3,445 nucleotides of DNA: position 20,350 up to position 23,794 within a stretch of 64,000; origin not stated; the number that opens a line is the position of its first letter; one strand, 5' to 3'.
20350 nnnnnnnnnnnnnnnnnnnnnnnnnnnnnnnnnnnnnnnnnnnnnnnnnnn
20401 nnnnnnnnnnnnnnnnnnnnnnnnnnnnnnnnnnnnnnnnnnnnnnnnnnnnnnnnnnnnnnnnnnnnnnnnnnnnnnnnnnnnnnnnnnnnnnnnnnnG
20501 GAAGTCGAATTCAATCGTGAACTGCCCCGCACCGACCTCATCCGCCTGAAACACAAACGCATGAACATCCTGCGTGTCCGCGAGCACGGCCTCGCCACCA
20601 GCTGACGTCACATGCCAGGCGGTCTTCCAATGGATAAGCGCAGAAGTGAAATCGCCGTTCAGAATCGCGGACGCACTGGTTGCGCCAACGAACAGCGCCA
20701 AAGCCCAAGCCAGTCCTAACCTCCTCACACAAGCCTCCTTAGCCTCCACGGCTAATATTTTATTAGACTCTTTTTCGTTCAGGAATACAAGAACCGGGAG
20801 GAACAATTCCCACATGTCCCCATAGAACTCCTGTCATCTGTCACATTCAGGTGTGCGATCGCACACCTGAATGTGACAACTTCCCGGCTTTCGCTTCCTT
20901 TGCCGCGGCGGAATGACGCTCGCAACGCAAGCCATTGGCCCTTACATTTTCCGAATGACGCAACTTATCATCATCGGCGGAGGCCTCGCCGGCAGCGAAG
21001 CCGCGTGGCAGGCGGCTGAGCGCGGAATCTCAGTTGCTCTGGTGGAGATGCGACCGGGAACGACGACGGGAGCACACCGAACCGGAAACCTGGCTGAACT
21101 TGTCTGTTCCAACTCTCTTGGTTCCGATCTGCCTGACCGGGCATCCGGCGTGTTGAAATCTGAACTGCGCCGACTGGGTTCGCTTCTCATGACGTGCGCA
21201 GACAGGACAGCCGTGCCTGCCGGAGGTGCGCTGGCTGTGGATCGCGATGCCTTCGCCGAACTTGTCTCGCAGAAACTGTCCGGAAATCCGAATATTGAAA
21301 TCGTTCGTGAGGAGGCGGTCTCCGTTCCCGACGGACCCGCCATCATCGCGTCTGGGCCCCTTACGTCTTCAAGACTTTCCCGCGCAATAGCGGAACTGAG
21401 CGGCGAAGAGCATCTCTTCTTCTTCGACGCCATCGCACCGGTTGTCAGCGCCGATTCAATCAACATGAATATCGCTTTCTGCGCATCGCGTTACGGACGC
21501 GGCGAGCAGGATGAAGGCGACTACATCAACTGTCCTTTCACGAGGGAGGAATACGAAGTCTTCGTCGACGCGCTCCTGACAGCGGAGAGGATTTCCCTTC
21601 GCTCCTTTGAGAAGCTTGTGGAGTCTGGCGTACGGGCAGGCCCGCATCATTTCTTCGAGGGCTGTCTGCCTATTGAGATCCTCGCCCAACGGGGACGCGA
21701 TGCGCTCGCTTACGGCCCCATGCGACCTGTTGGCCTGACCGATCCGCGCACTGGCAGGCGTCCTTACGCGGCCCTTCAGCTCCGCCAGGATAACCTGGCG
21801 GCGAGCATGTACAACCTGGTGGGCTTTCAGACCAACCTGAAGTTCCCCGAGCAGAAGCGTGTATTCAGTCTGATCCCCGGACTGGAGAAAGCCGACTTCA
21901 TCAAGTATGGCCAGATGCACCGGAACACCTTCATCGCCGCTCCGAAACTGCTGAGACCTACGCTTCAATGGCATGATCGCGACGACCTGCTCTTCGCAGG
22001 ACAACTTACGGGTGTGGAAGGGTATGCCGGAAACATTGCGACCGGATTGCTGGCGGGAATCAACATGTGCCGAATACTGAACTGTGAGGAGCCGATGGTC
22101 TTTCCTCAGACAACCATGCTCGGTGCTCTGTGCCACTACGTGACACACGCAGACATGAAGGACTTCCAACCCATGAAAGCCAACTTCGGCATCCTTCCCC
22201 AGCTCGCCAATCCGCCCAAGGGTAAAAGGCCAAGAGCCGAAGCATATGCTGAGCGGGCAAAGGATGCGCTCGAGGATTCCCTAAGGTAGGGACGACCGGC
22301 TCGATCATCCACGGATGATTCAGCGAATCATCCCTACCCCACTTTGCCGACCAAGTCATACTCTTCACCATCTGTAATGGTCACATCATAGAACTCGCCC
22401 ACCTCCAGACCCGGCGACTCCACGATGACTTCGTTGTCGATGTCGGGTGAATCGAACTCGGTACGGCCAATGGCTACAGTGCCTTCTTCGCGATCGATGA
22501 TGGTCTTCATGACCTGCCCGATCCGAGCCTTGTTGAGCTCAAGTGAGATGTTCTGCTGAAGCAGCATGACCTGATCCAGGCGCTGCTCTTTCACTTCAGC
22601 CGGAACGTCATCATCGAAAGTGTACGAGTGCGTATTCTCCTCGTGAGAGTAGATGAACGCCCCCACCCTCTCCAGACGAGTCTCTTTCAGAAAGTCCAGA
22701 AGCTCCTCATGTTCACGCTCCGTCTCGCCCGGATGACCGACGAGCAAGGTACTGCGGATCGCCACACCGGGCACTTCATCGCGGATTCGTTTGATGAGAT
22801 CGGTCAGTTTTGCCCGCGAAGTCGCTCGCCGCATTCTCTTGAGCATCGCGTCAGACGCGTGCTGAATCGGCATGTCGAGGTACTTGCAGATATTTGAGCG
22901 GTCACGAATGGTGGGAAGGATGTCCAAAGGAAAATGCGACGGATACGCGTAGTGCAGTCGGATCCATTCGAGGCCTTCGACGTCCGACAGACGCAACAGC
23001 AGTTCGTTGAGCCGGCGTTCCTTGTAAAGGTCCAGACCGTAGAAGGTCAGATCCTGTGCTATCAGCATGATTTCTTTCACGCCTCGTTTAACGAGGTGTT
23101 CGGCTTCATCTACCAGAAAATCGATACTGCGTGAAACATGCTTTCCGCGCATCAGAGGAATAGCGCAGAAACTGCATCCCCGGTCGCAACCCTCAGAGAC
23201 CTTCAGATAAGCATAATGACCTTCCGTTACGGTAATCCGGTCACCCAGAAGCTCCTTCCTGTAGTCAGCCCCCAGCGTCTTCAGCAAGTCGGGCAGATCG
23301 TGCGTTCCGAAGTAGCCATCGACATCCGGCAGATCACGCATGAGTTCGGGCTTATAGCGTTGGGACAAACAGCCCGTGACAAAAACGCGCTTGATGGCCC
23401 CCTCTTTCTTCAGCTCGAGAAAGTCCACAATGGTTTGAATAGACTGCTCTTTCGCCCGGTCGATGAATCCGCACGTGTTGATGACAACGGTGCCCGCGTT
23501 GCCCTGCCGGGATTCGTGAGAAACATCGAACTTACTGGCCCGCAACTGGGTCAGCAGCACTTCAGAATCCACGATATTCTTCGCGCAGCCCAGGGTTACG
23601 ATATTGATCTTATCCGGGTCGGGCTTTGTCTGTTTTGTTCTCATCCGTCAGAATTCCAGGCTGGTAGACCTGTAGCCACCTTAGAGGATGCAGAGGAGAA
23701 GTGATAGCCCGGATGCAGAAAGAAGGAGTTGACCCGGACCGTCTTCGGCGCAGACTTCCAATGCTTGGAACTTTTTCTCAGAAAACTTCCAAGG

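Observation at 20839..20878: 40-bp perfect palindrome in the divergent promoter region between the giant-protein cluster and trmFO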

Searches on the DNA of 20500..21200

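Call 83: search_rna_families(source=window, start=20500, end=21200, threshold=evalue, max_evalue=1)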
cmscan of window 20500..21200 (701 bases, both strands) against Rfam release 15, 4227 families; matches with E-value up to 1: 3.
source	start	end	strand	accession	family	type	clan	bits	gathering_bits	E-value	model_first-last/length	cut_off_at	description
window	20838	20879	+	RF03957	mir-5856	Gene; miRNA;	-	25.7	90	0.005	1-70/70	no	mir-5856 microRNA precursor family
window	20838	20879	-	RF03957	mir-5856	Gene; miRNA;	-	25.5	90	0.0056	1-70/70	no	mir-5856 microRNA precursor family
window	20788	20877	+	RF01494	rliD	Gene; antisense;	-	12.8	50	0.49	1-327/327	no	Listeria sRNA rliD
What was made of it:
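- On Known RNA families (Rfam 15): Only a spurious miRNA-hairpin match, at 25.7 bits against 90 (call 83).
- No Rfam family reaches threshold (call 83).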

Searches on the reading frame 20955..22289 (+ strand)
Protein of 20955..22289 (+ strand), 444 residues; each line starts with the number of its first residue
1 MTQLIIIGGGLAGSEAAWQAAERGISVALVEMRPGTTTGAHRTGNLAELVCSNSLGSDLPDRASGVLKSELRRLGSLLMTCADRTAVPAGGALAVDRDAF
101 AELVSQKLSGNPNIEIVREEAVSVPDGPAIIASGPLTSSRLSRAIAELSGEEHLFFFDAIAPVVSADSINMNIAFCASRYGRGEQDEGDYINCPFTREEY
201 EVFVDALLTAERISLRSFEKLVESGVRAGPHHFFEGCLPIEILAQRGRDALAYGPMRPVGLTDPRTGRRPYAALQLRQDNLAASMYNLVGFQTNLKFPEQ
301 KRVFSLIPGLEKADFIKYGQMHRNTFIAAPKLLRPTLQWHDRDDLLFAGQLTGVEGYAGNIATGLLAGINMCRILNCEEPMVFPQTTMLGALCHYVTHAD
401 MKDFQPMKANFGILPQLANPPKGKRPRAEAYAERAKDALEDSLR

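Call 12: find_encoding_contigs(protein=window:20955-22289:+, flank=10000, max_places=10)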
Protein window:20955-22289:+ (444 aa): no gene with exactly this product is on record in the collection.

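Call 16: search_protein_families(library=pfam, proteins=[window:20955-22289:+], max_evalue=0.01)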
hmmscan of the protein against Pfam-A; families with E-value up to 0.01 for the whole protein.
window:20955-22289:+ (444 aa): 9 families
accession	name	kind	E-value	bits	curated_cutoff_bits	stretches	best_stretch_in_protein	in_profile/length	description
PF01134.28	GIDA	-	1.2e-86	291.7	22.1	1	4-375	2-387/391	Glucose inhibited division protein A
PF01266.30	DAO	-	4.5e-08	33.5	27.9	1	4-56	2-51/353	FAD dependent oxidoreductase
PF12831.13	FAD_oxidored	-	2.9e-07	30.6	27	1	4-122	2-111/416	FAD dependent oxidoreductase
PF13450.12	NAD_binding_8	-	5.1e-06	27.1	21.9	1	6-36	1-31/68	NAD(P)-binding Rossmann-like domain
PF00890.30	FAD_binding_2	-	9.8e-06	25.4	20.4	1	4-39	2-37/414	FAD binding domain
PF07992.20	Pyr_redox_2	-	0.00018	21.5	26.1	1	3-35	2-31/291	Pyridine nucleotide-disulphide oxidoreductase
PF01262.27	AlaDh_PNT_C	-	0.0044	16.9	23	1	3-38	30-65/214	Alanine dehydrogenase/PNT, C-terminal domain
PF03486.20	HI0933_like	-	0.0052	16.7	50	0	3-34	2-33/244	HI0933-like protein Rossmann domain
PF00070.33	Pyr_redox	-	0.0087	17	22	0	4-34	2-32/82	Pyridine nucleotide-disulphide oxidoreductase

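Call 17: find_homologous_proteins(query=window:20955-22289:+)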
Query window:20955-22289:+ (444 aa): 8000 proteins with E <= 0.001 among 8000 candidates; the best 120 are listed.
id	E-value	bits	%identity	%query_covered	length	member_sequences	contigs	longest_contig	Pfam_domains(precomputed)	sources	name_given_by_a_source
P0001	5.6e-297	1002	100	100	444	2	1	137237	PF01266.31,PF13450.13,PF00890.31,PF01134.29,PF12831.14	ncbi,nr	ncbi:MAG: methylenetetrahydrofolate--tRNA-(uracil(54)-C(5))-methyltransferase (FADH(2)-oxidizing) Tr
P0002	7.2e-218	742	74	100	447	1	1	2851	PF01266.31,PF13450.13,PF01134.29,PF12831.14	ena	-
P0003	1.6e-216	737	74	98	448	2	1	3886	PF01266.31,PF01134.29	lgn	-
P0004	3.4e-216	736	74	100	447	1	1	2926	PF01266.31,PF13450.13,PF01134.29,PF12831.14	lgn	-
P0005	4.1e-216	736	73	99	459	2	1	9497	PF13450.13,PF01134.29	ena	-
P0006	6.5e-216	735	73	100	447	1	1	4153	PF01266.31,PF13450.13,PF01134.29,PF12831.14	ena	-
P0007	9.1e-216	735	74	100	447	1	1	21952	PF01266.31,PF13450.13,PF01134.29,PF12831.14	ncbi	-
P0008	9.8e-216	735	72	100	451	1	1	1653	PF01266.31,PF13450.13,PF03486.21,PF01134.29,PF12831.14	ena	-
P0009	1.6e-215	734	75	100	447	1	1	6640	PF01266.31,PF13450.13,PF00890.31,PF01134.29,PF12831.14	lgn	-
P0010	1.7e-215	734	73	99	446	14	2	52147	PF01266.31,PF13450.13,PF00890.31,PF03486.21,PF01134.29,PF12831.14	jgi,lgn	jgi:methylenetetrahydrofolate--tRNA-(uracil-5-)-methyltransferase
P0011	2.9e-215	733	75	98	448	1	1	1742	PF01266.31,PF13450.13,PF01134.29,PF12831.14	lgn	-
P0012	3.0e-215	733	74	100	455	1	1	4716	PF01266.31,PF13450.13,PF01134.29,PF12831.14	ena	-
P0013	3.6e-215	733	75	98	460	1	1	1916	PF01266.31,PF00890.31,PF01134.29,PF12831.14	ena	-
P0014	4.1e-215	733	74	100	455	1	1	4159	PF01266.31,PF13450.13,PF01134.29,PF12831.14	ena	-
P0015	5.2e-215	732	74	100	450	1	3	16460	PF01266.31,PF13450.13,PF01134.29,PF12831.14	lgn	-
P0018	5.4e-215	732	75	98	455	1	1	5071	PF01266.31,PF13450.13,PF00890.31,PF07992.21,PF01134.29,PF12831.14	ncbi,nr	ncbi:MAG TPA: methylenetetrahydrofolate--tRNA-(uracil(54)-C(5))-methyltransferase (FADH(2)-oxidizing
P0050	1.4e-213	728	72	100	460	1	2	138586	PF13450.13,PF01134.29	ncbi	ncbi:MAG: methylenetetrahydrofolate--tRNA-(uracil(54)-C(5))-methyltransferase (FADH(2)-oxidizing) Tr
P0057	1.8e-213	727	74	98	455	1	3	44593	PF01266.31,PF13450.13,PF00890.31,PF03486.21,PF01134.29,PF12831.14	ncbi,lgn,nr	ncbi:MAG: methylenetetrahydrofolate--tRNA-(uracil(54)-C(5))-methyltransferase (FADH(2)-oxidizing) Tr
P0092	8.7e-213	725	74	94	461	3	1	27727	PF01266.31,PF13450.13,PF01134.29,PF12831.14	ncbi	-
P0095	8.9e-213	725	75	98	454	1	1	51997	PF01266.31,PF13450.13,PF00890.31,PF01134.29,PF12831.14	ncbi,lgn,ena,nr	ncbi:MAG TPA: methylenetetrahydrofolate--tRNA-(uracil(54)-C(5))-methyltransferase (FADH(2)-oxidizing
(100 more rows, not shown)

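Call 18: list_cluster_members(proteins=[P0001, P0007, P0018, P0050, P0095, P0057])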
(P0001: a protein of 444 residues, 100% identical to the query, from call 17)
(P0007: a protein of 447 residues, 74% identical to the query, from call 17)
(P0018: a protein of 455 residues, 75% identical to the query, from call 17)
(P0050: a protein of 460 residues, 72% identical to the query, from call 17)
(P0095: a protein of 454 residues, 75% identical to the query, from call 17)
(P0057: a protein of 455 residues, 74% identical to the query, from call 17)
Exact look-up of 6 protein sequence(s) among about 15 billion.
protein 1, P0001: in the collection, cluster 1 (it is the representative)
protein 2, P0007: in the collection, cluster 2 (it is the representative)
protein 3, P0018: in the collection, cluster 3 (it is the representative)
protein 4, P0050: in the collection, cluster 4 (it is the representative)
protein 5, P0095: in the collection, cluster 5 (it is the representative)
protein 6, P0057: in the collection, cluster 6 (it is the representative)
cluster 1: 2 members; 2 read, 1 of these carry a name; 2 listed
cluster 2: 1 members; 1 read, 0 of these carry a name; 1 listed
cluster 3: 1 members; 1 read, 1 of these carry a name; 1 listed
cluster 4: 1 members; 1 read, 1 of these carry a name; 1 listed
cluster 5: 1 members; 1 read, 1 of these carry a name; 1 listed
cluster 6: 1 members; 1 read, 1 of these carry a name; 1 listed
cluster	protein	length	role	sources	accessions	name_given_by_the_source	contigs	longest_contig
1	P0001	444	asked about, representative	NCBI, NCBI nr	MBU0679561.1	MAG: methylenetetrahydrofolate--tRNA-(uracil(54)-C(5))-methyltransferase ... | methylenetetrahydrofolate--tRNA-(uracil(54)-C(5))-methyltransferase (FADH(2)-oxidizing) ...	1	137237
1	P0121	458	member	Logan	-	-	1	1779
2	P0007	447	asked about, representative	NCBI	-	-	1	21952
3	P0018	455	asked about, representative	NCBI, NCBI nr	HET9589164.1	MAG TPA: methylenetetrahydrofolate--tRNA-(uracil(54)-C(5))-methyltransferase ... | methylenetetrahydrofolate--tRNA-(uracil(54)-C(5))-methyltransferase (FADH(2)-oxidizing) ...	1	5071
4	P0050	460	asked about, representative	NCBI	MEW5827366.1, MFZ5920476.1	MAG: methylenetetrahydrofolate--tRNA-(uracil(54)-C(5))-methyltransferase ...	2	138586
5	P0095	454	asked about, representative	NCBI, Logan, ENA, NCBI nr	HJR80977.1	MAG TPA: methylenetetrahydrofolate--tRNA-(uracil(54)-C(5))-methyltransferase ... | methylenetetrahydrofolate--tRNA-(uracil(54)-C(5))-methyltransferase (FADH(2)-oxidizing) ...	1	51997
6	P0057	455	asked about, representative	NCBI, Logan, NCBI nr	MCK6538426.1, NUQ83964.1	MAG: methylenetetrahydrofolate--tRNA-(uracil(54)-C(5))-methyltransferase ... | methylenetetrahydrofolate--tRNA-(uracil(54)-C(5))-methyltransferase (FADH(2)-oxidizing) ...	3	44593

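Call 19: find_encoding_contigs(protein=P0001, flank=10000, max_places=10)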
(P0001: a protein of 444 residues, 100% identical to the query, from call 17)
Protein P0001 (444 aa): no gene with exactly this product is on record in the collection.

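Call 20: find_encoding_contigs(protein=P0121, flank=10000, max_places=10)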
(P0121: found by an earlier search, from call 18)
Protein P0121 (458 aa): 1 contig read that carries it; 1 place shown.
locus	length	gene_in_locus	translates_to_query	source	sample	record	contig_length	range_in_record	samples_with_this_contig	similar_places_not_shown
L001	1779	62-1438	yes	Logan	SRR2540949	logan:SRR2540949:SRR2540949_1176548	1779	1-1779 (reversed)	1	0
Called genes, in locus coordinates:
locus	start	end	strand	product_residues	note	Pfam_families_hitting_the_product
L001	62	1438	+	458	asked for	PF00890:FAD_binding_2 (weak), PF01134:GIDA, PF01266:DAO, PF12831:FAD_oxidored (weak), PF13450:NAD_binding_8 (weak)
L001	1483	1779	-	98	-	?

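Call 27: find_related_loci(query=window:20955-22289:+, collection=genome_contigs, flank=6000)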
Query window:20955-22289:+ (444 aa) in genome_contigs; peptide patterns used: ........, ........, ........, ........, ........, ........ (x = any residue, [..] = any of these).
600 stretches matched a pattern (row limit reached: there are more); 543 encode a relative of the query (tblastn E <= 1e-3); the best 80 are kept; 80 distinct loci.
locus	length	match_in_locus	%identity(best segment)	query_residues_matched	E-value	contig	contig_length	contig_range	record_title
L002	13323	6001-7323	72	1-440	0e+0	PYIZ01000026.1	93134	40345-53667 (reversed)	MAG: Candidatus Poribacteria bacterium isolate PCPOR2b Ga0206366_126, whole genome shotgun sequence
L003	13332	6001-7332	71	1-443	0e+0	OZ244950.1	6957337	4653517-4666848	MAG: Candidatus Poribacteria bacterium isolate 1741874c-865a-47cd-958f-7fa2b3d0eca7 genome assembly, chromosome: 1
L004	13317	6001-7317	72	1-440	0e+0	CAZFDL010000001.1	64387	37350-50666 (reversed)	MAG TPA_asm: uncultured Anaerolinea sp. isolate SRP287453_co1_167 genome assembly, contig: NODE_641_length_64387_cov_12.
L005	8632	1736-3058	71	3-442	0e+0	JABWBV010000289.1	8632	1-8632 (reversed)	MAG: Anaerolineales bacterium isolate MAG_39 scaffold_10003, whole genome shotgun sequence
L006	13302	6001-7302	75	1-435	0e+0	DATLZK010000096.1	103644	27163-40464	MAG TPA_asm: Anaerolineales bacterium isolate SMAG_U13296 k141_514078, whole genome shotgun sequence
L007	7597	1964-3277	72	4-440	0e+0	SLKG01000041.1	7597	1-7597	MAG: Kiritimatiellae bacterium isolate CSSed165cm_264 CSSed16-5cm-42814, whole genome shotgun sequence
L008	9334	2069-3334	74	4-424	0e+0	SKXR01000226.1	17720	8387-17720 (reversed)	MAG: Kiritimatiellae bacterium isolate CSSed162cmB_250 CSSed16-2cmB-7917, whole genome shotgun sequence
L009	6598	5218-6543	71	1-439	0e+0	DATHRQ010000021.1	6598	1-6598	MAG TPA_asm: Anaerolineales bacterium isolate SMAG_U16029 k141_381962, whole genome shotgun sequence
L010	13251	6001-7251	73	1-417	0e+0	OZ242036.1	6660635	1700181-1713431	MAG: Candidatus Poribacteria bacterium isolate 54b3e0b4-8990-4cd1-959a-c9693763f33b genome assembly, chromosome: 1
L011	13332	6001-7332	70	1-443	0e+0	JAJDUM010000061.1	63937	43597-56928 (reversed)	MAG: Candidatus Poribacteria bacterium isolate jk18x1bzbins.78 k141_1582378, whole genome shotgun sequence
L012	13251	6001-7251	73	1-417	0e+0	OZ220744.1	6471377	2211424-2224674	MAG: Candidatus Poribacteria bacterium isolate 67f587a8-c379-43ee-8694-439c00dbce40 genome assembly, chromosome: 1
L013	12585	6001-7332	68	1-443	0e+0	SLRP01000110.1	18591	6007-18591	MAG: Kiritimatiellae bacterium isolate CSSed165cm_580 CSSed16-5cm-7618, whole genome shotgun sequence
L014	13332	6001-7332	70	1-443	0e+0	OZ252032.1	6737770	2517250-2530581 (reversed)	MAG: Candidatus Poribacteria bacterium isolate aa3f26ad-70d9-470a-add4-ad97223fdacd genome assembly, chromosome: 1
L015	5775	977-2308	69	2-443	0e+0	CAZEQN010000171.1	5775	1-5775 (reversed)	MAG TPA_asm: uncultured Anaerolineaceae bacterium isolate SRP287453_co1_211 genome assembly, contig: NODE_27324_length_5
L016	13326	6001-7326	70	3-443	0e+0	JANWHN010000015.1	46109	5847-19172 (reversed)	MAG: Anaerolineales bacterium isolate CRAIB_MAG16 c_000000015295, whole genome shotgun sequence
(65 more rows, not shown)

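Call 40: search_protein_families(library=pfam, proteins=[L007:69-1568:+], max_evalue=0.01)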
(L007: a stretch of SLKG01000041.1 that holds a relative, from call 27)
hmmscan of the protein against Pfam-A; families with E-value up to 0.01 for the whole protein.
L007:69-1568:+ (499 aa): 3 families
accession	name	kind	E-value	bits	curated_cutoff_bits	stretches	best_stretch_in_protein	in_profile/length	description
PF13091.12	PLDc_2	-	8.1e-43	145.9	27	2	339-465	1-130/132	PLD-like domain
PF00614.28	PLDc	-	6.1e-12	45.4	21.9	1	416-439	5-28/28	Phospholipase D Active site motif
PF13396.11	PLDc_N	-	3.1e-06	27.5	23.3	1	36-76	2-41/42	Phospholipase_D-nuclease N-terminal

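Call 90: find_encoding_contigs(protein=P0092, flank=6000, max_places=3)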
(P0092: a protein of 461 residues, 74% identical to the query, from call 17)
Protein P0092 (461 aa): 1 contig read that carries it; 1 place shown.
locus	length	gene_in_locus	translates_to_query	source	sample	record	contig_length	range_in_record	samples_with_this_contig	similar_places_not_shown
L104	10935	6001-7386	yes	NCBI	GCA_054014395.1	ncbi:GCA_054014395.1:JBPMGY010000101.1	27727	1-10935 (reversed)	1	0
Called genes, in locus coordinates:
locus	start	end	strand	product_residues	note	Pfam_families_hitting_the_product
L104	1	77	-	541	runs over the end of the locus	PF06999:Suc_Fer-like, PF01512:Complex1_51K, PF10531:SLBB, PF10589:NADH_4Fe-4S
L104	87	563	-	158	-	PF01257:2Fe-2S_thioredx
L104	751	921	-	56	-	PF02416:TatA_B_E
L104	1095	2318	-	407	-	PF00072:Response_reg, PF00158:Sigma54_activat, PF01078:Mg_chelatase (faint), PF14532:Sigma54_activ_2, PF00004:AAA (weak), PF07728:AAA_5, PF25601:AAA_lid_14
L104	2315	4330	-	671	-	PF00989:PAS (weak), PF08448:PAS_4 (weak), PF13188:PAS_8 (weak), PF13426:PAS_9, PF00512:HisKA, PF02518:HATPase_c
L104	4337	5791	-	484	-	PF04963:Sigma54_CBD, PF04552:Sigma54_DBD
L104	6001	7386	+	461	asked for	PF01134:GIDA, PF01266:DAO (weak), PF12831:FAD_oxidored (weak), PF13450:NAD_binding_8 (weak)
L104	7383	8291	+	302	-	PF04389:Peptidase_M28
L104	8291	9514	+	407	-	PF00512:HisKA, PF02518:HATPase_c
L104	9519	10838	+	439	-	PF13167:GTP-bdg_N, PF16360:GTP-bdg_M, PF03193:RsgA_GTPase (faint), PF00025:Arf (faint), PF00009:GTP_EFTU (faint), PF01926:MMR_HSR1, PF02421:FeoB_N (weak), PF16897:MMR_HSR1_Xtn (weak), +1 more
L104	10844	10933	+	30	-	?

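Call 91: find_encoding_contigs(protein=P0003, flank=6000, max_places=3)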
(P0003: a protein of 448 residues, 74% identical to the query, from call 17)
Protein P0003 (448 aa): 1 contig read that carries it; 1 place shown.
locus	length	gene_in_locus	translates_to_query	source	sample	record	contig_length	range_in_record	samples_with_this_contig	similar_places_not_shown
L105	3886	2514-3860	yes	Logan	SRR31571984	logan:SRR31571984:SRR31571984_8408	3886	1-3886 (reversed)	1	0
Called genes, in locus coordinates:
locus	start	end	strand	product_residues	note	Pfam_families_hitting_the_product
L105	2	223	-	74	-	?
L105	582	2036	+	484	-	PF13396:PLDc_N (weak), PF13091:PLDc_2, PF00614:PLDc (weak), PF13091:PLDc_2, PF00614:PLDc (weak)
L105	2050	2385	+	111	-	PF01909:NTP_transf_2, PF18765:Polbeta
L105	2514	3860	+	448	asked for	PF01134:GIDA, PF01266:DAO (weak)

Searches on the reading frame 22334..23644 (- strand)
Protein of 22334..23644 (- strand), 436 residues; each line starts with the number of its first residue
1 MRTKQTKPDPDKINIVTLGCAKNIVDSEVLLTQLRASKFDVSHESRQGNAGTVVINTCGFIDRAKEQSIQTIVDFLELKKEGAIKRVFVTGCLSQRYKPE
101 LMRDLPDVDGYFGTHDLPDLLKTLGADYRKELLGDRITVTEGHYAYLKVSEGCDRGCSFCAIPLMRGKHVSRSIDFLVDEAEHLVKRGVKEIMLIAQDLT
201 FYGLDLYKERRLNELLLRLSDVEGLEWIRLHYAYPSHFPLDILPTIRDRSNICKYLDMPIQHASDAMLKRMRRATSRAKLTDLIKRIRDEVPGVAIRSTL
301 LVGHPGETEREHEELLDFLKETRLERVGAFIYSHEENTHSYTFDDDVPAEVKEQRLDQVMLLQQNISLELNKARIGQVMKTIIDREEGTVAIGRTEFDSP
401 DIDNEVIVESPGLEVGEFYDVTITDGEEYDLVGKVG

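Call 13: find_encoding_contigs(protein=window:22334-23644:-, flank=10000, max_places=10)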
Protein window:22334-23644:- (436 aa): no gene with exactly this product is on record in the collection.
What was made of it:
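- Tried and rejected: Look-ups by exact protein also failed for the MAG contig (calls 12, 13, 19).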

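Call 16: search_protein_families(library=pfam, proteins=[window:22334-23644:-], max_evalue=0.01)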
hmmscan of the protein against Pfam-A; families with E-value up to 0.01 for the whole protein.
window:22334-23644:- (436 aa): 3 families
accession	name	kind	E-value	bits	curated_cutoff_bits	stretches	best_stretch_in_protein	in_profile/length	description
PF00919.26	UPF0004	-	3e-22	78.9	27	1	12-113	1-98/98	Uncharacterized protein family UPF0004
PF04055.27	Radical_SAM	-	5.2e-22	79.2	29.5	1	148-319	2-166/166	Radical SAM superfamily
PF18693.7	TRAM_2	-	7.9e-19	68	27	1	375-435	1-62/63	TRAM domain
